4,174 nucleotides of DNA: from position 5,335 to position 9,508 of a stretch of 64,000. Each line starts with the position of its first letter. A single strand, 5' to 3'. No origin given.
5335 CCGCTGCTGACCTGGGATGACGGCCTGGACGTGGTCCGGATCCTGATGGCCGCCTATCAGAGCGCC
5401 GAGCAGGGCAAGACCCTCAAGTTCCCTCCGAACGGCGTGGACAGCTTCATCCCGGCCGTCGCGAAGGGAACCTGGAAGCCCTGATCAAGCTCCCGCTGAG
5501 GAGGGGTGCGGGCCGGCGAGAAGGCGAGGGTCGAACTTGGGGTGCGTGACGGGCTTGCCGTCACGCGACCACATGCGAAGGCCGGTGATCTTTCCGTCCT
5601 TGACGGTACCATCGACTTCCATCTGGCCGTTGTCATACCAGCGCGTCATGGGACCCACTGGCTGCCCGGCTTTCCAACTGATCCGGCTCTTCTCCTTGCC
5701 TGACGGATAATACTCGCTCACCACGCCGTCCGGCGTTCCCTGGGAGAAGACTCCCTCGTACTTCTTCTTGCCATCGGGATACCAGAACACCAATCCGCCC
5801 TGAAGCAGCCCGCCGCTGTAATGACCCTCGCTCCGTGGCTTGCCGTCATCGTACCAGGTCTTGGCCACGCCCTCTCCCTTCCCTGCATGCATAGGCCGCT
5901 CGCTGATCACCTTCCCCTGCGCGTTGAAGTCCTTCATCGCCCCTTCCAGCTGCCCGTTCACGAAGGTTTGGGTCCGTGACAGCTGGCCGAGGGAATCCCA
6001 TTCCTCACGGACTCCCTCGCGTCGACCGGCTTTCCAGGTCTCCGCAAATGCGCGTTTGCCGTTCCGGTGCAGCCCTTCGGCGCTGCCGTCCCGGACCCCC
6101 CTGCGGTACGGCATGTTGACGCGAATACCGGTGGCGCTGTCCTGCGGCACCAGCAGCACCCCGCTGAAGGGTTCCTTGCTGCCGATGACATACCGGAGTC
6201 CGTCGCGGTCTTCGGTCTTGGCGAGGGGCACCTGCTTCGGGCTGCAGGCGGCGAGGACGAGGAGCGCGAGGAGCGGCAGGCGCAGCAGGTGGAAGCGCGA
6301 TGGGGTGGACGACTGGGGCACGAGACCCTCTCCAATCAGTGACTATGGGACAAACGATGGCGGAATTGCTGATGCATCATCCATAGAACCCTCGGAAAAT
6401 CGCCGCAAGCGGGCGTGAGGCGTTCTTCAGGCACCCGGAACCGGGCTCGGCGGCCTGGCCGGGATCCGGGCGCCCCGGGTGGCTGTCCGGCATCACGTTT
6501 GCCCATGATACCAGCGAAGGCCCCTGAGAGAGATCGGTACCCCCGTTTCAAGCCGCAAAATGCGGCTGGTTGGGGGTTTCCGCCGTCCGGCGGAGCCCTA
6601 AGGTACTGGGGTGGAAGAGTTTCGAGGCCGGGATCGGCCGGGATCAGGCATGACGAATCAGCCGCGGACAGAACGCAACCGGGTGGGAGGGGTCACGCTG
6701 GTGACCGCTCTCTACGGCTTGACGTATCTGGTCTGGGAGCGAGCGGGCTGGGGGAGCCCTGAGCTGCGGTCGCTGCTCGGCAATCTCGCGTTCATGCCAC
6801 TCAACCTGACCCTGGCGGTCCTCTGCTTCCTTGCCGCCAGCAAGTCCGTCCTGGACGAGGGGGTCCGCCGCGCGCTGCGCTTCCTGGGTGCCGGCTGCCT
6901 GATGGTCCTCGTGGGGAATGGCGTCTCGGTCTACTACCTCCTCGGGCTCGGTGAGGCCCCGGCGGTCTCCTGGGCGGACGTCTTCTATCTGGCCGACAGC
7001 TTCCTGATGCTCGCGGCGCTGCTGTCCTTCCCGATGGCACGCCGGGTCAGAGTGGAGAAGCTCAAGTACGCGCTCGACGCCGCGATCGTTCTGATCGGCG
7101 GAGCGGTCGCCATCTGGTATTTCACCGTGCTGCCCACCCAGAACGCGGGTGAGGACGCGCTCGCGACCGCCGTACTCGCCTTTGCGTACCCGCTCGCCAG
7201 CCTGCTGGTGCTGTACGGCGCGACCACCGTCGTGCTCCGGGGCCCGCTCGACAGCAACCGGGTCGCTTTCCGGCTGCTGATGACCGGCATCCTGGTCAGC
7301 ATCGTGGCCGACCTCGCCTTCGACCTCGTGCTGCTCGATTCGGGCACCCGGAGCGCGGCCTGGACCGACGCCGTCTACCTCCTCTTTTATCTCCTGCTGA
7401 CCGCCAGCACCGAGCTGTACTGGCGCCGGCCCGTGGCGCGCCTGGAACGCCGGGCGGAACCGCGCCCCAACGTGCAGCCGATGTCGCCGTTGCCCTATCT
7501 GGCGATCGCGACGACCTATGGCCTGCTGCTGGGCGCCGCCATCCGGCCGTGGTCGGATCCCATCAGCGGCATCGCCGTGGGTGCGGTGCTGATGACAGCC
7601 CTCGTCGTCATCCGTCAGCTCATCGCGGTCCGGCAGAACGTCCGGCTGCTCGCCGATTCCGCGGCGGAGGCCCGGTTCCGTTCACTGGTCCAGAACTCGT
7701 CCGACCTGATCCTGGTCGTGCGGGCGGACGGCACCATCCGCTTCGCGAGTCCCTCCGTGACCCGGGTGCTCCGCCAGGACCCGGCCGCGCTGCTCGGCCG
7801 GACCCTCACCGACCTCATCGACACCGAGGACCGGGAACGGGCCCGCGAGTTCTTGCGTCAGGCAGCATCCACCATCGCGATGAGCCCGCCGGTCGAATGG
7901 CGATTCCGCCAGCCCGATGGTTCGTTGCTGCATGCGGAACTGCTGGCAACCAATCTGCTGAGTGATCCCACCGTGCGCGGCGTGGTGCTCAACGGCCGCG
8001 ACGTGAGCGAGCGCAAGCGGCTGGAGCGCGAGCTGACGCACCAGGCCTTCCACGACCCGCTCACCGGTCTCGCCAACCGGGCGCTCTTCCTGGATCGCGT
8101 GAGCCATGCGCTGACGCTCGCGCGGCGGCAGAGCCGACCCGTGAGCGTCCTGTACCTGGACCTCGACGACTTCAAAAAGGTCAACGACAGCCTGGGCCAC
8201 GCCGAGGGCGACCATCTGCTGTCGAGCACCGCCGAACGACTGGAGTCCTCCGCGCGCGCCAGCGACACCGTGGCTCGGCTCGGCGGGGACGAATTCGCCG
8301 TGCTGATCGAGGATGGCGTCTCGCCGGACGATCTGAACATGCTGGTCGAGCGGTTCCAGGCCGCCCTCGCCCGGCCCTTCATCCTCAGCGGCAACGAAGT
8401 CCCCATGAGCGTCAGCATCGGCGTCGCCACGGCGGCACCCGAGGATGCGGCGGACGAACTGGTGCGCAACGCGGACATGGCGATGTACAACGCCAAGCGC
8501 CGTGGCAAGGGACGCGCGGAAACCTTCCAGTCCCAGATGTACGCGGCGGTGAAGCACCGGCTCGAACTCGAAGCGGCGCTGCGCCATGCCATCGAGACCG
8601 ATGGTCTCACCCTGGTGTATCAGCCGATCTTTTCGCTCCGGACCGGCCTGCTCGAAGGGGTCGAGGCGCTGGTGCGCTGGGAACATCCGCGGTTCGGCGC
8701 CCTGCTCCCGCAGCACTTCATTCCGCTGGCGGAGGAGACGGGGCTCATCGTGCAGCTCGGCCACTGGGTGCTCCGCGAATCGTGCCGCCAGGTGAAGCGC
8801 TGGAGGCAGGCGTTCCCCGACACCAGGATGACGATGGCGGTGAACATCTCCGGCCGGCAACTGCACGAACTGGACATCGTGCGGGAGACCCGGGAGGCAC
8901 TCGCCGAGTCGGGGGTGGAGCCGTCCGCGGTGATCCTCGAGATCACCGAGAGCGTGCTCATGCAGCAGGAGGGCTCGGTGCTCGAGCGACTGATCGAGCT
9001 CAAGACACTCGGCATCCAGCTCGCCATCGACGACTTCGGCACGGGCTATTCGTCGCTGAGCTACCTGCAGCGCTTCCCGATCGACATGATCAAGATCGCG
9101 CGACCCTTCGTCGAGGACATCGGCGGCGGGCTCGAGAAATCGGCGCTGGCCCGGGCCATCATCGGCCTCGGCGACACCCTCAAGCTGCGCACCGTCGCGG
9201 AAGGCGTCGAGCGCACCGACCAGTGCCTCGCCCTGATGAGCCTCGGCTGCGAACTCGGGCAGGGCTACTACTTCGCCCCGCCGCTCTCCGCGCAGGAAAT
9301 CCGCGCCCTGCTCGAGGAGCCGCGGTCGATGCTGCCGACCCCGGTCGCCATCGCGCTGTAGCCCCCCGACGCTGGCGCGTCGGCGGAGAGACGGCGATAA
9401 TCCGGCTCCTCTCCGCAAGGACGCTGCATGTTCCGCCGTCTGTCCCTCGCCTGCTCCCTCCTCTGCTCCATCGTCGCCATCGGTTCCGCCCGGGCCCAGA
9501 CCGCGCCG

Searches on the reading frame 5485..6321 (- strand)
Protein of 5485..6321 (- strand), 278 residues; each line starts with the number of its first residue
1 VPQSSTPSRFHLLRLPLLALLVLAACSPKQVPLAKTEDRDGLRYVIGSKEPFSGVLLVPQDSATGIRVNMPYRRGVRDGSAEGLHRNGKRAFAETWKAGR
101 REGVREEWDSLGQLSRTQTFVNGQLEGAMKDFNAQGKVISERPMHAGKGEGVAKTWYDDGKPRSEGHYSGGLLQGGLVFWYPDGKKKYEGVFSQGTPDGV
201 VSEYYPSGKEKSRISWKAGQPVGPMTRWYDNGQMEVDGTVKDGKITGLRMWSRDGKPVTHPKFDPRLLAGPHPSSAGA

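Call 27: search_protein_families(library=pfam, proteins=[window:5485-6321:-], max_evalue=0.001)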
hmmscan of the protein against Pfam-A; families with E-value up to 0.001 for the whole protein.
window:5485-6321:- (278 aa): 1 family
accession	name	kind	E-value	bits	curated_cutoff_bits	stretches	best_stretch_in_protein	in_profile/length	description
PF07661.19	MORN_2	-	2.5e-20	70.6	29.6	0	150-168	2-20/22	MORN repeat variant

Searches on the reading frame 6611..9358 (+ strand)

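Call 27: search_protein_families(library=pfam, proteins=[window:6611-9358:+], max_evalue=0.001)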
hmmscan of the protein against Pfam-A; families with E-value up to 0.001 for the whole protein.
window:6611-9358:+ (916 aa): 6 families
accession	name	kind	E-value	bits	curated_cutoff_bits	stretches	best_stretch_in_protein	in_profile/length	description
PF00563.25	EAL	-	2.4e-73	246.8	31.3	1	655-891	2-236/236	EAL domain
PF00990.26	GGDEF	-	3.1e-45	154.3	23.8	1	479-634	1-160/161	Diguanylate cyclase, GGDEF domain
PF00989.32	PAS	-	6.5e-13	49.1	22.6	1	355-465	2-113/113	PAS fold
PF08448.16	PAS_4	-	2.1e-11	44.5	23.1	1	361-470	2-110/110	PAS fold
PF13426.13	PAS_9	-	8.9e-08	32.8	27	1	365-467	2-103/103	PAS domain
PF13188.13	PAS_8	-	0.00027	21.2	21.8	1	354-413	1-60/65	PAS domain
